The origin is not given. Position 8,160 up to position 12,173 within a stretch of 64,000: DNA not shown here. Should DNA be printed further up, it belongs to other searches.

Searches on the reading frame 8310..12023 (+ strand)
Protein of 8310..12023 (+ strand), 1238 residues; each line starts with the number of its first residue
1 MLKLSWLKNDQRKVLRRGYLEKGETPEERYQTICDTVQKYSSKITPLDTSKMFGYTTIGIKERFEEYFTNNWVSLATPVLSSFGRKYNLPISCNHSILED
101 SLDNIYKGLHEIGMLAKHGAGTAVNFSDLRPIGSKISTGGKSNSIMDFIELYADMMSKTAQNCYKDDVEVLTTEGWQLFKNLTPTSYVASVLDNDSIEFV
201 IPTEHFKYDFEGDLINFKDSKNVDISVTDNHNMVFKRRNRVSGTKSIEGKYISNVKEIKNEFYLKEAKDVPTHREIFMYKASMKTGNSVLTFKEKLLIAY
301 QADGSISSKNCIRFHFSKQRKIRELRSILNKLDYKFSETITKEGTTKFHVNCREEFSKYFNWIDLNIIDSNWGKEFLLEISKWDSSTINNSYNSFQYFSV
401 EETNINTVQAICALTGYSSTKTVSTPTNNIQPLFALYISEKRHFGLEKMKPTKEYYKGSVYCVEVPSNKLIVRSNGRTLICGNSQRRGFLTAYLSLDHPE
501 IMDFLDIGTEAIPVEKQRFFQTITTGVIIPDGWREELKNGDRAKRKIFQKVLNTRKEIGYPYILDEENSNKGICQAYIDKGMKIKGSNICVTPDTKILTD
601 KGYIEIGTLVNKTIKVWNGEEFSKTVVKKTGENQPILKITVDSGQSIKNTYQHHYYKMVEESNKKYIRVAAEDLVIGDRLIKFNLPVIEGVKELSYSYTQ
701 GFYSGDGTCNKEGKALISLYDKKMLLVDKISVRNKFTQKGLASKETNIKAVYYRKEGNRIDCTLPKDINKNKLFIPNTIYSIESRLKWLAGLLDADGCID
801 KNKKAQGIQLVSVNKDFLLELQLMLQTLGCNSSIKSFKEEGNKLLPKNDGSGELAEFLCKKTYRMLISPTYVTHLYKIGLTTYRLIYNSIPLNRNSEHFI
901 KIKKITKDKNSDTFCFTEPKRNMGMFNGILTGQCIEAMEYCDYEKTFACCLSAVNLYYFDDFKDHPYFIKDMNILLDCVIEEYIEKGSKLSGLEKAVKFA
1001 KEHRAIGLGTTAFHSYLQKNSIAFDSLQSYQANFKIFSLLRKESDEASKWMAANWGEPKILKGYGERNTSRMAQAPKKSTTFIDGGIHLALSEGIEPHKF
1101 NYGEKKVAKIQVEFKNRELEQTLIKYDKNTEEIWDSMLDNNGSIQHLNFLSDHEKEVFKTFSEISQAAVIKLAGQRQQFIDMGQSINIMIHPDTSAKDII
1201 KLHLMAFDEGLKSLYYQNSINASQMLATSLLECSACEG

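Call 4: search_protein_families(library=pfam, proteins=[window:8310-12023:+], max_evalue=0.01)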
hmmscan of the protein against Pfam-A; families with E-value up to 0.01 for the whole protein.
window:8310-12023:+ (1238 aa): 4 families
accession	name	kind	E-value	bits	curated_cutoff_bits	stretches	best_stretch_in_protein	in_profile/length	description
PF02867.20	Ribonuc_red_lgC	-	2.7e-63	214.8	23.9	4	1062-1216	374-522/523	Ribonucleotide reductase, barrel domain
PF14528.11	LAGLIDADG_3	-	7.2e-16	58.7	22.5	1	785-846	3-64/82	LAGLIDADG-like domain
PF14890.11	Intein_splicing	-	5.5e-07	29.9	35.8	1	625-919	39-141/155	Intein splicing domain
PF00317.26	Ribonuc_red_lgN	-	0.00027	21.4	28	1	13-86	9-75/77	Ribonucleotide reductase, all-alpha domain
